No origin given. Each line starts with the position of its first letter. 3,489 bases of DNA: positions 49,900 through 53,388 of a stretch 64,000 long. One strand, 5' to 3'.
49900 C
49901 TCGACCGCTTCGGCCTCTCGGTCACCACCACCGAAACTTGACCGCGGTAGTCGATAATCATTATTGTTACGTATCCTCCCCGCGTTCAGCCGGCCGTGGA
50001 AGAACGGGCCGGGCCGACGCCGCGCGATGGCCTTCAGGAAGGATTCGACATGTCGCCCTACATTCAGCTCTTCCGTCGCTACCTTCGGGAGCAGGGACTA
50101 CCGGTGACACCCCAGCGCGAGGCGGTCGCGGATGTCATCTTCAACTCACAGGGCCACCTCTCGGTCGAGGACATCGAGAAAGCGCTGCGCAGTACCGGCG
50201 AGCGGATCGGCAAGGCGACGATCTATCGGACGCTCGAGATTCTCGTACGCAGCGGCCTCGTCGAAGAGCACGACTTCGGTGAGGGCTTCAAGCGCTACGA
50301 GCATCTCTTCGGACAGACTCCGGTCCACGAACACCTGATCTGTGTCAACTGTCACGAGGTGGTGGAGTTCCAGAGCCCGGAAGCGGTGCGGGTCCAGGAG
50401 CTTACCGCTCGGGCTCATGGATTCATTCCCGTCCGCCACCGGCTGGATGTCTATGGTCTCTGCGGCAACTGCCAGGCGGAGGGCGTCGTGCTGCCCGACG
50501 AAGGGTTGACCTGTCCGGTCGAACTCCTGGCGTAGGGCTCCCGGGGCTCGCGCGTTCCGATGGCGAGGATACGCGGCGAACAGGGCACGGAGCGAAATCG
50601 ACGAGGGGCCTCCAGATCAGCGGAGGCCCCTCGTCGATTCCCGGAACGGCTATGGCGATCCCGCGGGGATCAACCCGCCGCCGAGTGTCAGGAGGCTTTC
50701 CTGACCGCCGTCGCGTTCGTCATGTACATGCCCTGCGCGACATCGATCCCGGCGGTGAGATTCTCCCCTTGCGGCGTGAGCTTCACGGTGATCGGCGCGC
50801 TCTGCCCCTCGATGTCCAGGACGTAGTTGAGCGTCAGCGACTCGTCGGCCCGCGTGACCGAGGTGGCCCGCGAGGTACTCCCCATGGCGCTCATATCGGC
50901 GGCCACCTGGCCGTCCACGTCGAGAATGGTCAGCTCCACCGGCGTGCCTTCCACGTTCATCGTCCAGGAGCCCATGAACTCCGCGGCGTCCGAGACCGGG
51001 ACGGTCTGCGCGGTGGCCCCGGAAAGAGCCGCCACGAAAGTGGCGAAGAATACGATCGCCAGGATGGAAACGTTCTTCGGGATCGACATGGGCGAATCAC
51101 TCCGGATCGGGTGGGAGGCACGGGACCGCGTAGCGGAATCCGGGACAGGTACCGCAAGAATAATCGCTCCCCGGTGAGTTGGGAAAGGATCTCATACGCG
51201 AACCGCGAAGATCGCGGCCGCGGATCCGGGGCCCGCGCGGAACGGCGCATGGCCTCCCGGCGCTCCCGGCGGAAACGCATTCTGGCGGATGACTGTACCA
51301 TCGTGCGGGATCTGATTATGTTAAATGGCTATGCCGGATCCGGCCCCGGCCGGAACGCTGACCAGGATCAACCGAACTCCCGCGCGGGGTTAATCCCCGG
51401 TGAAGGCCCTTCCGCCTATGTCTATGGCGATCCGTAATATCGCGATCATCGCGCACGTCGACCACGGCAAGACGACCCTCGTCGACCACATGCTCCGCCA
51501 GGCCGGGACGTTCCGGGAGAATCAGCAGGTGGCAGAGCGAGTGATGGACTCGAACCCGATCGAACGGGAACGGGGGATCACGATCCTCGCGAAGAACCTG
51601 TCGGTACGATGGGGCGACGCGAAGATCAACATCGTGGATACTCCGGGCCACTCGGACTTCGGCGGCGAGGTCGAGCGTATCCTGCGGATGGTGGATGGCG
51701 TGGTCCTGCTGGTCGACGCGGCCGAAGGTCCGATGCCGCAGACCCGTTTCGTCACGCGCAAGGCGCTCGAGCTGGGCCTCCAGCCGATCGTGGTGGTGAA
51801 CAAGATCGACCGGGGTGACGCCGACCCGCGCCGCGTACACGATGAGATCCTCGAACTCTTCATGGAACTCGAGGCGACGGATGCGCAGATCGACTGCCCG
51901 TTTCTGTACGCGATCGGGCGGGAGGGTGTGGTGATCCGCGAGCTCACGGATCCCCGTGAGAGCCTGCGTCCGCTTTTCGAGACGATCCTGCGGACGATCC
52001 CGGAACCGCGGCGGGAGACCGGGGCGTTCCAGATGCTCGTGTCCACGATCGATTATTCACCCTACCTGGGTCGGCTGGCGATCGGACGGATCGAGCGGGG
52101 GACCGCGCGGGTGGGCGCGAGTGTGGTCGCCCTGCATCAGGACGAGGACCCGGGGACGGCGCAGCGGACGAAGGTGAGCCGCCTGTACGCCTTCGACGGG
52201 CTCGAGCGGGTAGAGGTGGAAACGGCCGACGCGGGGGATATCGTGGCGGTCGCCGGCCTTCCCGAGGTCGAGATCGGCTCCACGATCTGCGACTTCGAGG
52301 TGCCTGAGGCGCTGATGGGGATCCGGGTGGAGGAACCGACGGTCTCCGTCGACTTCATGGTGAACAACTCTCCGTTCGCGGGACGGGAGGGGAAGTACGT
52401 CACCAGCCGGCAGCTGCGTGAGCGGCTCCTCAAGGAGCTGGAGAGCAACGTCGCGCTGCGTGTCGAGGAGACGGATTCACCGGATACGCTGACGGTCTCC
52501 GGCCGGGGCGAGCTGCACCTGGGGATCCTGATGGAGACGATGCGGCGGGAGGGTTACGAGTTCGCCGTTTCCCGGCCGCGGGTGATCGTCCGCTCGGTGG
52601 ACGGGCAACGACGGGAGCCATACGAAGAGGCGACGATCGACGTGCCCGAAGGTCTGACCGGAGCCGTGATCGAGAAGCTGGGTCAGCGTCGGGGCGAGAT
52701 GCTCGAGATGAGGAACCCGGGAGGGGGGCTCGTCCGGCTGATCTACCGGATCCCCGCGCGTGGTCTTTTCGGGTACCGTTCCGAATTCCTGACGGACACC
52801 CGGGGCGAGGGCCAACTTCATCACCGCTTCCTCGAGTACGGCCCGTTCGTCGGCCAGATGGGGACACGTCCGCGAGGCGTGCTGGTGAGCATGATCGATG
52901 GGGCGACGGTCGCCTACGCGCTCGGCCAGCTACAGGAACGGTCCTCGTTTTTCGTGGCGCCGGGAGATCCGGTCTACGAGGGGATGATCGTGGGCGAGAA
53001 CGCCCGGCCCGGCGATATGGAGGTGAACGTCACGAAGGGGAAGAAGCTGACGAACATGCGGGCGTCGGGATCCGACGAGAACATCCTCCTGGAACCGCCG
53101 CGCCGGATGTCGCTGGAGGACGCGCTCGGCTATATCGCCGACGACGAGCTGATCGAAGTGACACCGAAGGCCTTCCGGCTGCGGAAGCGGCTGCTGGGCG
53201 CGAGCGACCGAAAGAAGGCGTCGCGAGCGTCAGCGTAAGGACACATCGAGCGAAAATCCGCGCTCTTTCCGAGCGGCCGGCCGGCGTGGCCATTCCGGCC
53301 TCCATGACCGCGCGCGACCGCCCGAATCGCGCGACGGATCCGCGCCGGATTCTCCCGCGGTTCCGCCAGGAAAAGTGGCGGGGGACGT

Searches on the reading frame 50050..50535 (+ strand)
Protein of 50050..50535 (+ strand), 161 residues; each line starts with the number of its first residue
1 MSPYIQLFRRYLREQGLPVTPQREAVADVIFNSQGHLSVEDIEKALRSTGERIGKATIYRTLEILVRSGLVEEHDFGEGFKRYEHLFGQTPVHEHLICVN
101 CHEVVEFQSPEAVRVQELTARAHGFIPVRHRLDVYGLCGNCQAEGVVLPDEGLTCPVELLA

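Call 9: search_protein_families(library=pfam, proteins=[window:50050-50535:+], max_evalue=0.01)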
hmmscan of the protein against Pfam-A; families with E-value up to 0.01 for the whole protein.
window:50050-50535:+ (161 aa): 4 families
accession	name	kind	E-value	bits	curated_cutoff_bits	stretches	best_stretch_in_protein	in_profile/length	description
PF01475.25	FUR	-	7.8e-31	107.2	23.1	1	15-135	2-121/121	Ferric uptake regulator family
PF07106.19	TBPIP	-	0.00089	19.6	22.8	1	37-77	17-54/62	TBPIP/Hop2 winged helix domain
PF12840.13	HTH_20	-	0.00092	19.6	27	1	37-73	19-50/51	Helix-turn-helix domain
PF08461.16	HTH_12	-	0.004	17.5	21.4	1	28-74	5-51/66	Ribonuclease R winged-helix domain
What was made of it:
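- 50050..50535 (+): fur, the presumed regulator. Pfam FUR at 7.8e-31 (call 9).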

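Call 16: search_protein_families(library=ncbifam, proteins=[window:50050-50535:+], max_evalue=0.001)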
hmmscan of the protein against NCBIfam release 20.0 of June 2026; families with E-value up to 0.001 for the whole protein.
window:50050-50535:+ (161 aa): 9 families
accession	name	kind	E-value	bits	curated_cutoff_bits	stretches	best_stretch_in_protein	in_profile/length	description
NF051892.1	TransRegFurBacil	equivalog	9e-27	94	220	1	4-144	4-146/149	ferric iron uptake transcriptional regulator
NF052545.1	TransRegPerRClab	equivalog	2.4e-22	79.4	180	1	10-144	6-137/138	transcriptional regulator PerR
NF051891.1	TransRegFurHelico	equivalog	5.6e-22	78.2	200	1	7-143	13-147/148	ferric iron uptake transcriptional regulator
NF006999.0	PRK09462.1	equivalog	1.1e-21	77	146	1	11-142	7-137/148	ferric iron uptake transcriptional regulator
NF047406.1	TransRegPerRTherm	equivalog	2.3e-12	47.2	200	1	19-143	6-127/130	manganese-dependent transcriptional regulator PerR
NF008646.0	PRK11639.1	equivalog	2.1e-11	43.9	167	1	15-143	20-148/171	zinc uptake transcriptional repressor Zur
NF045678.1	TransRegIrrA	equivalog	6.6e-10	39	150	1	9-124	10-122/138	iron response transcriptional regulator IrrA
NF045677.1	FeRespRegIrr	equivalog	1e-07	32.1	170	1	10-122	2-111/127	Fur family transcriptional regulator Irr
NF047462.1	FUR_perox_PerRA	exception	7.5e-06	26.5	200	1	9-108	9-105/142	peroxide-responsive transcriptional repressor PerRA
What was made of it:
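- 50050..50535 (+): The best NCBIfam match is Fur at 94 bits, against Zur at 44 (call 16).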

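Call 28: find_homologous_proteins(query=window:50050-50535:+, max_evalue=1e-20)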
Query window:50050-50535:+ (161 aa): 2191 proteins with E <= 1e-20 among 2263 candidates; the best 120 are listed.
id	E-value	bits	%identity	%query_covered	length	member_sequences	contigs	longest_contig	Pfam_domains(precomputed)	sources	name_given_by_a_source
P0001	5.2e-92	324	89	99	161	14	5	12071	PF01475.26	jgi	jgi:Fur family transcriptional regulator, ferric uptake regulator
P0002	7.2e-92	323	88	99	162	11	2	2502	PF01475.26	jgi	jgi:Fur family ferric uptake transcriptional regulator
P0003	5.3e-90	317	86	99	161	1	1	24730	PF01475.26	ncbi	ncbi:MAG: Fur family transcriptional regulator [Gemmatimonadota bacterium]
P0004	6.5e-90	317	86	99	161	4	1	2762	PF01475.26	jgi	jgi:Fur family transcriptional regulator, ferric uptake regulator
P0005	7.1e-90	317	87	99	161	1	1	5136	PF01475.26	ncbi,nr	ncbi:MAG: transcriptional repressor [Gemmatimonas sp.]|nr:transcriptional repressor [Gemmatimonas sp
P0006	1.2e-89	316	84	99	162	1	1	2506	PF01475.26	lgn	-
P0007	1.5e-89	316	86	100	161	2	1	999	PF01475.26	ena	-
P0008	1.6e-89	316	86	99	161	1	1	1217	PF01475.26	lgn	-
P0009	4.2e-89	314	86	100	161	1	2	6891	PF01475.26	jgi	jgi:Fur family transcriptional regulator, ferric uptake regulator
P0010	5.5e-89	314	87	99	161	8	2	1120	PF01475.26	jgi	jgi:Fur family transcriptional regulator, ferric uptake regulator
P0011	2.4e-88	312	85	100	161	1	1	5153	PF01475.26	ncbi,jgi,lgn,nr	ncbi:MAG: transcriptional repressor [Gemmatimonadota bacterium]|jgi:Fur family ferric uptake transcr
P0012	5.8e-88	311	84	100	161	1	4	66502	PF01475.26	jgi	jgi:Fur family transcriptional regulator, ferric uptake regulator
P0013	7.2e-88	310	83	100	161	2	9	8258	PF01475.26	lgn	-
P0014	7.6e-88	310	85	99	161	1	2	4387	PF01475.26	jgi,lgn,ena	-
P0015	7.7e-88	310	86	100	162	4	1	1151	PF01475.26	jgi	jgi:Fur family transcriptional regulator, ferric uptake regulator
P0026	3.7e-85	302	82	100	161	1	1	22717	PF01475.26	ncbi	-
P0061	3.6e-78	279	78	98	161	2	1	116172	PF01475.26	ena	-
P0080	6.3e-77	275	75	99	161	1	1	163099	PF01475.26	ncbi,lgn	-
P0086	2.3e-76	273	76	100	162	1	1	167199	PF01475.26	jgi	jgi:Fur family ferric uptake transcriptional regulator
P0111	2.4e-74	266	73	98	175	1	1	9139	PF01475.26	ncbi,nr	ncbi:MAG TPA: Fur family transcriptional regulator [Longimicrobiaceae bacterium]|nr:Fur family trans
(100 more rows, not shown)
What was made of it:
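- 50050..50535 (+): Orthologues share 73-89% identity across the phylum (call 28).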

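Call 29: find_encoding_contigs(protein=P0012, flank=10000, max_places=2)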
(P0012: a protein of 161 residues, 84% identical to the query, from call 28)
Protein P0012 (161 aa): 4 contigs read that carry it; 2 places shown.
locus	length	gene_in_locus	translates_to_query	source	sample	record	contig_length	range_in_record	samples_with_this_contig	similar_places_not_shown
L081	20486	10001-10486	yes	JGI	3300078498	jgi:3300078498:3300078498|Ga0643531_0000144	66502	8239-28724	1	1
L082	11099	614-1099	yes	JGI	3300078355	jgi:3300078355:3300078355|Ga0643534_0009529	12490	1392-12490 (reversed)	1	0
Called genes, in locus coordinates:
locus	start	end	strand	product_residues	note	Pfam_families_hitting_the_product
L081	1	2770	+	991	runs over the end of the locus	PF13191:AAA_16, PF08281:Sigma70_r4_2 (faint), PF13432:TPR_16 (faint), PF13424:TPR_12, PF00196:GerE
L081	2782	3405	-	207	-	PF04140:ICMT (weak)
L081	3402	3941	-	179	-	-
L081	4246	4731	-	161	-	-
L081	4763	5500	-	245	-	-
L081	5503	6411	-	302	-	-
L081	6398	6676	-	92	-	-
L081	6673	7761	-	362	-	PF01073:3Beta_HSD, PF01370:Epimerase, PF04321:RmlD_sub_bind, PF07993:NAD_binding_4, PF13460:NAD_binding_10, PF16363:GDP_Man_Dehyd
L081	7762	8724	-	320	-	PF08545:ACP_syn_III (weak), PF08541:ACP_syn_III_C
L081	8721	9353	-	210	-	-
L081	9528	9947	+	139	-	-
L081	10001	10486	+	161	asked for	PF01475:FUR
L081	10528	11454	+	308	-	PF00491:Arginase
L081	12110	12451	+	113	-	PF05368:NmrA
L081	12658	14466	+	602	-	PF00009:GTP_EFTU, PF01926:MMR_HSR1 (faint), PF22042:EF-G_D2, PF03144:GTP_EFTU_D2, PF00679:EFG_C, PF21018:BipA_C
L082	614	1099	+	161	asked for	PF01475:FUR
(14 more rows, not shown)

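Call 30: find_encoding_contigs(protein=P0003, flank=10000, max_places=1)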
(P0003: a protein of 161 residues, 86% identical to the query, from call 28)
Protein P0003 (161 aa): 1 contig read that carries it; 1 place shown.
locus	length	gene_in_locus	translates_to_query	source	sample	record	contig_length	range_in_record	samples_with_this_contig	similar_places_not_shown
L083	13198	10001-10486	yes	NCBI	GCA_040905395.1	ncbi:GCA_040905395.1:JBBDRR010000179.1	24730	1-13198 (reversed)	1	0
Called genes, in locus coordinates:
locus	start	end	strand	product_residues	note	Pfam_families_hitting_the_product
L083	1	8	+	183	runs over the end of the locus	PF00578:AhpC-TSA, PF08534:Redoxin, PF00085:Thioredoxin (faint), PF13905:Thioredoxin_8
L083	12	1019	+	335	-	PF07949:YbbR (faint)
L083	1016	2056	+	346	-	PF00814:TsaD, PF22521:HypF_C_2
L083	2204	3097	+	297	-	PF00149:Metallophos, PF12850:Metallophos_2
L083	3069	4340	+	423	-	-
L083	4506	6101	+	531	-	PF00209:SNF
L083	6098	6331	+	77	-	-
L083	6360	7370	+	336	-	PF01368:DHH, PF02272:DHHA1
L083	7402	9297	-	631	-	PF02784:Orn_Arg_deC_N, PF17810:Arg_decarb_HB, PF17944:Arg_decarbox_C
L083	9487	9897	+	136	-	-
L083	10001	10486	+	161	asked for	PF01475:FUR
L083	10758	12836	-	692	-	PF01011:PQQ, PF13360:PQQ_2 (faint)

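Call 31: find_encoding_contigs(protein=P0080, flank=10000, max_places=1)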
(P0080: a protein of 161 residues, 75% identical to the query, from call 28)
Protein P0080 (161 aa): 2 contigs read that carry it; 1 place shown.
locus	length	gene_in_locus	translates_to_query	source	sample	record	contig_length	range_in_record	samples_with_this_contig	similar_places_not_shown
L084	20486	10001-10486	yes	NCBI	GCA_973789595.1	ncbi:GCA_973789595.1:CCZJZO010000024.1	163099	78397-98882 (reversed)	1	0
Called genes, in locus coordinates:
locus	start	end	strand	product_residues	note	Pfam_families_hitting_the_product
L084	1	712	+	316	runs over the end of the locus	PF00149:Metallophos, PF12850:Metallophos_2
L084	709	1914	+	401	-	-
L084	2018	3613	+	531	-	PF00209:SNF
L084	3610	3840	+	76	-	-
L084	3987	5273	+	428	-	PF02812:ELFV_dehydrog_N, PF00208:ELFV_dehydrog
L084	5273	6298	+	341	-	PF01368:DHH, PF02272:DHHA1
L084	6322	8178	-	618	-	PF02784:Orn_Arg_deC_N, PF17810:Arg_decarb_HB, PF17944:Arg_decarbox_C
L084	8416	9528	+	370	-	PF21571:ArgZ-like_C_1st, PF21570:ArgZ-like_C_2nd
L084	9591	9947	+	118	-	-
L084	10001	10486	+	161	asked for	PF01475:FUR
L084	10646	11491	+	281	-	PF00491:Arginase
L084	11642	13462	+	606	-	PF00009:GTP_EFTU, PF22042:EF-G_D2, PF03144:GTP_EFTU_D2, PF00679:EFG_C, PF21018:BipA_C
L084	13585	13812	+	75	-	-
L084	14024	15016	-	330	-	PF00106:adh_short, PF08659:KR, PF13561:adh_short_C2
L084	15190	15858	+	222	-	-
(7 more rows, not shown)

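Call 32: find_encoding_contigs(protein=P0111, flank=10000, max_places=1)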
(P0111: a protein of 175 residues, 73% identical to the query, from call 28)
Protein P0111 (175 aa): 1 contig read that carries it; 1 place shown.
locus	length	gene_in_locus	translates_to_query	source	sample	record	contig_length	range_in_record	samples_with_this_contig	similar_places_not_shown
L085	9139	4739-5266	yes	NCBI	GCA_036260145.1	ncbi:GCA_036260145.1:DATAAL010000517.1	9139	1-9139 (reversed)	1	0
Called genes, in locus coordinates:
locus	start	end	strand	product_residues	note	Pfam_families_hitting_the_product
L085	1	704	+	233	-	PF02272:DHHA1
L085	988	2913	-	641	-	PF02784:Orn_Arg_deC_N, PF17810:Arg_decarb_HB, PF17944:Arg_decarbox_C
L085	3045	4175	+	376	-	PF21571:ArgZ-like_C_1st (weak), PF21570:ArgZ-like_C_2nd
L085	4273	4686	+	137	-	-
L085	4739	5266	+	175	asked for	PF01475:FUR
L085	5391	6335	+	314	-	PF00491:Arginase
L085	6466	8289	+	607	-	PF00009:GTP_EFTU, PF22042:EF-G_D2, PF03144:GTP_EFTU_D2, PF00679:EFG_C, PF21018:BipA_C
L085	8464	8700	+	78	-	-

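Call 34: find_encoding_contigs(protein=P0001, flank=10000, max_places=2)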
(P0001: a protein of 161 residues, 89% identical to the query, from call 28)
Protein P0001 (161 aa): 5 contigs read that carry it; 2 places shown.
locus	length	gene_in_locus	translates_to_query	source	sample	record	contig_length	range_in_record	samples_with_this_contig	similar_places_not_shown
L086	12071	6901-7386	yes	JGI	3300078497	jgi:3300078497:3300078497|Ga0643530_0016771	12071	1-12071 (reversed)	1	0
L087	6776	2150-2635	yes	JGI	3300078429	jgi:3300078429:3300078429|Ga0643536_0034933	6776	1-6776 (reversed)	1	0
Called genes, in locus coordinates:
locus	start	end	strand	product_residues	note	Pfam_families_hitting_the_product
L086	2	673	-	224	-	?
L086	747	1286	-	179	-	-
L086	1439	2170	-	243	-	-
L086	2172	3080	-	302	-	-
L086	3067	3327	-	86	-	-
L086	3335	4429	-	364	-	PF01073:3Beta_HSD, PF01370:Epimerase, PF04321:RmlD_sub_bind, PF07993:NAD_binding_4, PF13460:NAD_binding_10 (weak), PF16363:GDP_Man_Dehyd (weak)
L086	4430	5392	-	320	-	PF08541:ACP_syn_III_C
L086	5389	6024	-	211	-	PF01648:ACPS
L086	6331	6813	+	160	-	-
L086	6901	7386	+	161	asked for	PF01475:FUR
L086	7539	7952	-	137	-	-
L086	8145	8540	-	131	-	-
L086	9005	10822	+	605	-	PF00009:GTP_EFTU, PF22042:EF-G_D2 (weak), PF03144:GTP_EFTU_D2, PF00679:EFG_C, PF21018:BipA_C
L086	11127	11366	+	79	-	-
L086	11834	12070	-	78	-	?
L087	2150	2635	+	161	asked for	PF01475:FUR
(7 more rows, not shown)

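Call 35: find_encoding_contigs(protein=P0061, flank=10000, max_places=1)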
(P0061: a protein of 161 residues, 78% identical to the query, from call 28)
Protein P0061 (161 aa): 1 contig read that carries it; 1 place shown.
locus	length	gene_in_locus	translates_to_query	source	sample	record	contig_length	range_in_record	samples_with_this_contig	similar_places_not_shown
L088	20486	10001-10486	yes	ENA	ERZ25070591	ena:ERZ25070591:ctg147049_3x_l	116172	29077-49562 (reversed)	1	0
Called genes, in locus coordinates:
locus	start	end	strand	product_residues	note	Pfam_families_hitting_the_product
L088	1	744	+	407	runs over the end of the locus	-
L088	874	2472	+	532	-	PF00209:SNF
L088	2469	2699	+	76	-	-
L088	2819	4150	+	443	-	PF02812:ELFV_dehydrog_N, PF00208:ELFV_dehydrog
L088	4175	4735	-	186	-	-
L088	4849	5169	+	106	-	PF02272:DHHA1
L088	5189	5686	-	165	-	-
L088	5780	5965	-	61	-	-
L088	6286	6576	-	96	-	PF17944:Arg_decarbox_C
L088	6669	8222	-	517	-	PF02784:Orn_Arg_deC_N, PF17810:Arg_decarb_HB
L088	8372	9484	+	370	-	PF21571:ArgZ-like_C_1st, PF21570:ArgZ-like_C_2nd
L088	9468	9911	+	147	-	-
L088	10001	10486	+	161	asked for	PF01475:FUR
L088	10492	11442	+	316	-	PF00491:Arginase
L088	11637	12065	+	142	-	-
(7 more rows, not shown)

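Call 36: find_encoding_contigs(protein=P0086, flank=10000, max_places=1)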
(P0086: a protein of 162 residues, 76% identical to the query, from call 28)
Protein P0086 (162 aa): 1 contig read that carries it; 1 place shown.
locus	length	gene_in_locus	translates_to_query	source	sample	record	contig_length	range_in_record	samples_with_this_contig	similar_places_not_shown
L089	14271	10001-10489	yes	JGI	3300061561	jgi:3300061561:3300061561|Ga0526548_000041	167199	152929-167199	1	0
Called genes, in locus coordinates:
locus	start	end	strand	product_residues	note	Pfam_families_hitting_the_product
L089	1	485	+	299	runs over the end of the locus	PF00149:Metallophos, PF12850:Metallophos_2 (weak)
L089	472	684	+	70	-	-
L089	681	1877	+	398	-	-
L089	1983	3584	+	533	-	PF00209:SNF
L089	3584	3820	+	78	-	-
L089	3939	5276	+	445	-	PF02812:ELFV_dehydrog_N, PF00208:ELFV_dehydrog, PF00670:AdoHcyase_NAD (faint)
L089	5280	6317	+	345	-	PF01368:DHH, PF02272:DHHA1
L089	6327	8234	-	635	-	PF02784:Orn_Arg_deC_N, PF17810:Arg_decarb_HB, PF17944:Arg_decarbox_C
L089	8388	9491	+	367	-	PF21571:ArgZ-like_C_1st, PF21570:ArgZ-like_C_2nd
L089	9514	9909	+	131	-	-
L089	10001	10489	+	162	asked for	PF01475:FUR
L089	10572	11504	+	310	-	PF00491:Arginase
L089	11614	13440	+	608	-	PF00009:GTP_EFTU, PF22042:EF-G_D2 (weak), PF03144:GTP_EFTU_D2, PF00679:EFG_C, PF21018:BipA_C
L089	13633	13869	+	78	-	-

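Call 37: find_encoding_contigs(protein=P0026, flank=10000, max_places=1)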
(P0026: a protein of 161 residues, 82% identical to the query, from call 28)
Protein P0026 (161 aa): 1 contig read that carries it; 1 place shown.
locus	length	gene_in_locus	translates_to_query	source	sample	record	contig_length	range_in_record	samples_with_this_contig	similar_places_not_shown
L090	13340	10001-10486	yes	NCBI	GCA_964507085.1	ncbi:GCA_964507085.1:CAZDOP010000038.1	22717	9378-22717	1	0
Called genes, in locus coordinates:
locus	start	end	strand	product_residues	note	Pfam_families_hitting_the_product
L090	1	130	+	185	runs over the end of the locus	PF08534:Redoxin, PF00578:AhpC-TSA, PF13905:Thioredoxin_8 (weak)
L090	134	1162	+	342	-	PF07949:YbbR (faint)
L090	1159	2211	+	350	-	PF00814:TsaD, PF22521:HypF_C_2 (weak)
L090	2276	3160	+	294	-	PF00149:Metallophos, PF12850:Metallophos_2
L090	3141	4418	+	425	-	-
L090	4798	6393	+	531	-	PF00209:SNF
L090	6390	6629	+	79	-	-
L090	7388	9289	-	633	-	PF02784:Orn_Arg_deC_N, PF17810:Arg_decarb_HB, PF17944:Arg_decarbox_C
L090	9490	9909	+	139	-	-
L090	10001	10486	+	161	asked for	PF01475:FUR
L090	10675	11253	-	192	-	-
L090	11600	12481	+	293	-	PF00679:EFG_C, PF21018:BipA_C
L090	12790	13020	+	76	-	-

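Call 59: search_solved_structures(query=window:50050-50535:+, max_evalue=0.00001)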
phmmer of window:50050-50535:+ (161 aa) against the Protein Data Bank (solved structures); distinct sequences matched with E-value up to 0.00001: 23.
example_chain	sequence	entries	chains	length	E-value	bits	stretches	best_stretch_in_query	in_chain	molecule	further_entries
6d57_A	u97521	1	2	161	6.4e-27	97.5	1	5-143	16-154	Ferric uptake regulation protein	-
4ets_A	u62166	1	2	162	6.6e-27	97.5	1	5-143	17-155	Ferric uptake regulation protein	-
4raz_A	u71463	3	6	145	1.4e-26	96.5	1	10-137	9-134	DNA-binding transcriptional dual regulator of siderophore biosynthesis and transport(Fur f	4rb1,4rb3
2fe3_A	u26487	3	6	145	3.5e-26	95.1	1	11-142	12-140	Peroxide operon regulator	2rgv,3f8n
4ray_A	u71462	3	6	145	1.6e-25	93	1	13-137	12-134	DNA-binding transcriptional dual regulator of siderophore biosynthesis and transport(Fur f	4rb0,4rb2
9ire_A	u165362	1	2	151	6.6e-23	84.5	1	4-143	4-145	Ferric uptake regulation protein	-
5fd6_A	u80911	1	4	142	7.5e-23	84.3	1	10-137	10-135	Ferric uptake regulation protein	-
5fd5_A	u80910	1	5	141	1e-22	83.9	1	11-137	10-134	Ferric uptake regulation protein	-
8j6w_A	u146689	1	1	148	2.4e-19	72.9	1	12-142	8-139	Ferric uptake regulation protein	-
1mzb_A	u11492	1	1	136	5.7e-19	71.7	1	11-135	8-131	ferric uptake regulation protein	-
6h1c_A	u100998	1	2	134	3.6e-18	69.1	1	11-134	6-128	Ferric uptake regulation protein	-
2w57_A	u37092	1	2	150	1.5e-17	67.1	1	11-140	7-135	FERRIC UPTAKE REGULATION PROTEIN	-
3mwm_A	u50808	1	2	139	2.4e-16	63.2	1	19-142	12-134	Putative metal uptake regulation protein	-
2o03_A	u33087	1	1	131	2.7e-16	63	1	16-142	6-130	probable Zinc uptake regulation protein FurB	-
7vo0_G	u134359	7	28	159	3.1e-16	62.8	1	19-142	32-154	Putative metal uptake regulation protein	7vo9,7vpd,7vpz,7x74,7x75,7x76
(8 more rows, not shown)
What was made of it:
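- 50050..50535 (+): The closest solved structures are Fur proteins (call 59).
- On Fur box (Fur operator): Its best NCBIfam and PDB matches are Fur (calls 9, 16, 59).
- Closest known: Other Fur-family operators. Different: The regulator in the window scores as Fur (calls 16, 59).
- The closest solved structures are the Campylobacter and Magnetospirillum Fur proteins (call 59). All NCBIfam Fur matches fall below the equivalog cut-offs, and B. subtilis PerR is nearly as close as Fur among solved structures (calls 16, 59).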

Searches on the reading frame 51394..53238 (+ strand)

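Call 16: search_protein_families(library=ncbifam, proteins=[window:51394-53238:+], max_evalue=0.001)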
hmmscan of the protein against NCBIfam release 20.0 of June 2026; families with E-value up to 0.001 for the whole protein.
window:51394-53238:+ (614 aa): 35 families (the best 25 are shown)
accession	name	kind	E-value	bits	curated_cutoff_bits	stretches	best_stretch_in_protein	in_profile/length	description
TIGR01394.1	TypA_BipA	equivalog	7.1e-272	902.9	757.3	1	13-608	1-594/594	translational GTPase TypA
NF007583.0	PRK10218.1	equivalog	3.5e-215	715.6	1260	1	12-613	4-604/607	ribosome-dependent GTPase TypA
TIGR00490.1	aEF-2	equivalog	3.2e-58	197.5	738.45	3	10-141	16-151/720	elongation factor EF-2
TIGR00484.1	EF-G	equivalog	4.4e-58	197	659.4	2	12-154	9-153/691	elongation factor G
NF009381.0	PRK12740.1-5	subfamily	3.8e-56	190.8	583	3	11-156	7-154/692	elongation factor G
TIGR01393.1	lepA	equivalog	1.8e-49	168.6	533.9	1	12-388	2-358/595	translation elongation factor 4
NF012153.1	tet_protect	equivalog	3.3e-46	157.8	775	1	15-154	2-143/614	tetracycline resistance ribosomal protection protein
NF009891.0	PRK13351.1-1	equivalog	2.1e-41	142.3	597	2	11-156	7-154/681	elongation factor G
NF009377.1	PRK12740.1-1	equivalog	2e-38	132.3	890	3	11-154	11-156/700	elongation factor G-like protein EF-G2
NF000120.3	47473_otr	exception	2.7e-37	128.7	900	1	15-153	4-144/608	tetracycline resistance ribosomal protection protein Otr(A)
NF033148.1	tet_protect_M_W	exception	2.4e-31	108.8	1100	1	11-154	1-146/639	TetM/TetW/TetO/TetS family tetracycline resistance ribosomal protection protein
NF058620.1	EFG2_Bacteroid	exception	5.4e-29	101.1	1000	2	12-156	8-154/717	elongation factor G2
NF009379.0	PRK12740.1-3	equivalog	8.5e-29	100.6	513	2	11-148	6-145/674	elongation factor G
NF001964.0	PRK00741.1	equivalog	1.7e-28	99.4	473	1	14-154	13-159/529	peptide chain release factor 3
NF012155.1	tet_protect_M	exception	5.9e-28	97.4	1420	1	11-154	1-146/639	tetracycline resistance ribosomal protection protein Tet(M)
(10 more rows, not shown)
